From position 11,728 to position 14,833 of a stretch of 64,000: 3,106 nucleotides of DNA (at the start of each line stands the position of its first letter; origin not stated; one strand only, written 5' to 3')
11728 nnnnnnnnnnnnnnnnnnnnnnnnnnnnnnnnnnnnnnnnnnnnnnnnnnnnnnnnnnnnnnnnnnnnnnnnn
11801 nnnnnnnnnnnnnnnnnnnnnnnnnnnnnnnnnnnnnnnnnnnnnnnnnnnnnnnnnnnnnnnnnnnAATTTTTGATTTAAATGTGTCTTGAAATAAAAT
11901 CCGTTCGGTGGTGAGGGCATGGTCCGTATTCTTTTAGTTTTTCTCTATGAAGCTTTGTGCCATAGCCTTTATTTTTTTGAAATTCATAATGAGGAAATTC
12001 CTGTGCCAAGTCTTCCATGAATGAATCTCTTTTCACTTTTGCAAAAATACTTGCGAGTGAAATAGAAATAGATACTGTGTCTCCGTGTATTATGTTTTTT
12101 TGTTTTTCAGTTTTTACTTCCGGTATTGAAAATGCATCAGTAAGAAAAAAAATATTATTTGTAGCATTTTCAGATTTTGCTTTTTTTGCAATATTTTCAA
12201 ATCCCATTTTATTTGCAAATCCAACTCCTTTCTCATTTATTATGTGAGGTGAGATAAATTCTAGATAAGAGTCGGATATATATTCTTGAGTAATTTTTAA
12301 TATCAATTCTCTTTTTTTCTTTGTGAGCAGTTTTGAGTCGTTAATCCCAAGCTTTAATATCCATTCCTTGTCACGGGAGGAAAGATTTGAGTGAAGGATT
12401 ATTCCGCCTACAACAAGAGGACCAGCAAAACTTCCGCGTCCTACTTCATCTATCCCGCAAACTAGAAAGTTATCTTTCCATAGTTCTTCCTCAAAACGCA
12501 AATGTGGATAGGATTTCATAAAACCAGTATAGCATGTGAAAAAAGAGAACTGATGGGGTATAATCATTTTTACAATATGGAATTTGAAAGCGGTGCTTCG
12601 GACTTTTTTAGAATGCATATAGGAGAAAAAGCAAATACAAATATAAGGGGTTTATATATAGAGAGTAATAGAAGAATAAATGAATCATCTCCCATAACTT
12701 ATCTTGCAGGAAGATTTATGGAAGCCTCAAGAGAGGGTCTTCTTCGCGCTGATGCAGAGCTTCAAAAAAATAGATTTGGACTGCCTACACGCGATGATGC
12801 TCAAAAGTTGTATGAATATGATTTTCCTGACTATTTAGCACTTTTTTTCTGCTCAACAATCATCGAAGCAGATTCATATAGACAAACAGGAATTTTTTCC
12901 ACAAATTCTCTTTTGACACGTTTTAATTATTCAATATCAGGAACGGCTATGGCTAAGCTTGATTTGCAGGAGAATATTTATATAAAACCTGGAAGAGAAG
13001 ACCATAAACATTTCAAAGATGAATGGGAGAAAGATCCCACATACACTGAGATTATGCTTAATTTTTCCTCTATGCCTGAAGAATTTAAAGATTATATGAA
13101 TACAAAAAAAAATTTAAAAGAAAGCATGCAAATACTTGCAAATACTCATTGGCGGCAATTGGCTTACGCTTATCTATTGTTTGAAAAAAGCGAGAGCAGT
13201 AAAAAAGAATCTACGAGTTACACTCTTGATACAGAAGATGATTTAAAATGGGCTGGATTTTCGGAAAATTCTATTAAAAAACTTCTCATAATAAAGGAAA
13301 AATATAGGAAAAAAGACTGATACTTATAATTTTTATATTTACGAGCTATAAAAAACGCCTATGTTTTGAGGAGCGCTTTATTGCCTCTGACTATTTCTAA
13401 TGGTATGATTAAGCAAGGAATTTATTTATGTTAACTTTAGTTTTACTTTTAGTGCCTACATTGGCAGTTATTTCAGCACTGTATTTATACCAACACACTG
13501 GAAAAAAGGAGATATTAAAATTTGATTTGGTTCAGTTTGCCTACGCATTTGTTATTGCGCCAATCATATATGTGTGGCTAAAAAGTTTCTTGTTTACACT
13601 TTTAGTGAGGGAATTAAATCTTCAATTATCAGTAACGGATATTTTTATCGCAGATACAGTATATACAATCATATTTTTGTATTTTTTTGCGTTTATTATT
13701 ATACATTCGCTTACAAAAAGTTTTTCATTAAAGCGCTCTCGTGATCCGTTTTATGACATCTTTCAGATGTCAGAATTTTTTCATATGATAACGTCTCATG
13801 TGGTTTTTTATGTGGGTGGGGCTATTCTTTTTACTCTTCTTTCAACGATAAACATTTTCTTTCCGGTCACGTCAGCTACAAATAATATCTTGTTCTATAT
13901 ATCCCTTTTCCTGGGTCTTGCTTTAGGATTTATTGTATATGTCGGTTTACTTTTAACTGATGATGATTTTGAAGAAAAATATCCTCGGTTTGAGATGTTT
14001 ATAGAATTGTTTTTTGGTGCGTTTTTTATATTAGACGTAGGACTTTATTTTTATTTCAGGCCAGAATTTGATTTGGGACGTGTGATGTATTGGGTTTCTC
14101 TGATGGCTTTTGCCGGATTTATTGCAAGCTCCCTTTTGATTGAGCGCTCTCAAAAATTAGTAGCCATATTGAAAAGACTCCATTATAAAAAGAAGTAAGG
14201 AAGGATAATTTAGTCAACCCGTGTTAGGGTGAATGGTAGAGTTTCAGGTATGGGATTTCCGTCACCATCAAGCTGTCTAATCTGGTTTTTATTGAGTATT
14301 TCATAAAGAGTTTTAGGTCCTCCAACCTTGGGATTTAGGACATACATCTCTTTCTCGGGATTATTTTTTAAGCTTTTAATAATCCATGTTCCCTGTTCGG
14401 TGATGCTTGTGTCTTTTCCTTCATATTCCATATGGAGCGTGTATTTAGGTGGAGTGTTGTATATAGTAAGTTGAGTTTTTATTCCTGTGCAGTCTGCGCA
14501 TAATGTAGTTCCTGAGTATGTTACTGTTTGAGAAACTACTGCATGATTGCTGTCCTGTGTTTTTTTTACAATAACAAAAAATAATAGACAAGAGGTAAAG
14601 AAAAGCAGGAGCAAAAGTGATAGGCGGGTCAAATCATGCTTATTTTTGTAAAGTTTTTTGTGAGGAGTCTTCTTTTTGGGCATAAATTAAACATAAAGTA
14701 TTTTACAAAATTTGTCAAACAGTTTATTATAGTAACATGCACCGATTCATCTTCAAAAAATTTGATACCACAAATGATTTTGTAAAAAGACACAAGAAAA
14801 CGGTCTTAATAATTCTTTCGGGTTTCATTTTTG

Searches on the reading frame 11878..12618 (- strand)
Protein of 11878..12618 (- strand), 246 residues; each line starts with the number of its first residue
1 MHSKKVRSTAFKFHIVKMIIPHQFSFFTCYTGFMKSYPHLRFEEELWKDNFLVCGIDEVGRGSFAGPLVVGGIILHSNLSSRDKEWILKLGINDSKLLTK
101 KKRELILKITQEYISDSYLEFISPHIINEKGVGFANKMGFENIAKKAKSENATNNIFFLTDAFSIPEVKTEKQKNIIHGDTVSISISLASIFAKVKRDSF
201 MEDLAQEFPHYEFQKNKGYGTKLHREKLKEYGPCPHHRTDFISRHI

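Call 91: search_protein_families(library=pfam, proteins=[window:11878-12618:-], max_evalue=0.001)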
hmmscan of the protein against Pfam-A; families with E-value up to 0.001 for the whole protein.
window:11878-12618:- (246 aa): 1 family
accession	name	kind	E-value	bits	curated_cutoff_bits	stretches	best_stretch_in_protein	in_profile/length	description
PF01351.25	RNase_HII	-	3.4e-33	115.6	25.8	1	54-242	1-197/199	Ribonuclease HII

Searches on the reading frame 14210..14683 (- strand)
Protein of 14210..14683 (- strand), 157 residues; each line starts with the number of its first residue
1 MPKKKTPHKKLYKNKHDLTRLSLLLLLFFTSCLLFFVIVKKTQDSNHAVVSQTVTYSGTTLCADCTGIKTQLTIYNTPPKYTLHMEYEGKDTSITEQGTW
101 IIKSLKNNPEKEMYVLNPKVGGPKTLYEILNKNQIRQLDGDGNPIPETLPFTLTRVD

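Call 91: search_protein_families(library=pfam, proteins=[window:14210-14683:-], max_evalue=0.001)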
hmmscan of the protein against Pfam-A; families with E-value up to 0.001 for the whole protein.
window:14210-14683:- (157 aa): 1 family
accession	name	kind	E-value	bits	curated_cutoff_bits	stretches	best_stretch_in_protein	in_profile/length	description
PF04170.18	NlpE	-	1.8e-15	58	22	1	56-146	1-84/86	NlpE N-terminal domain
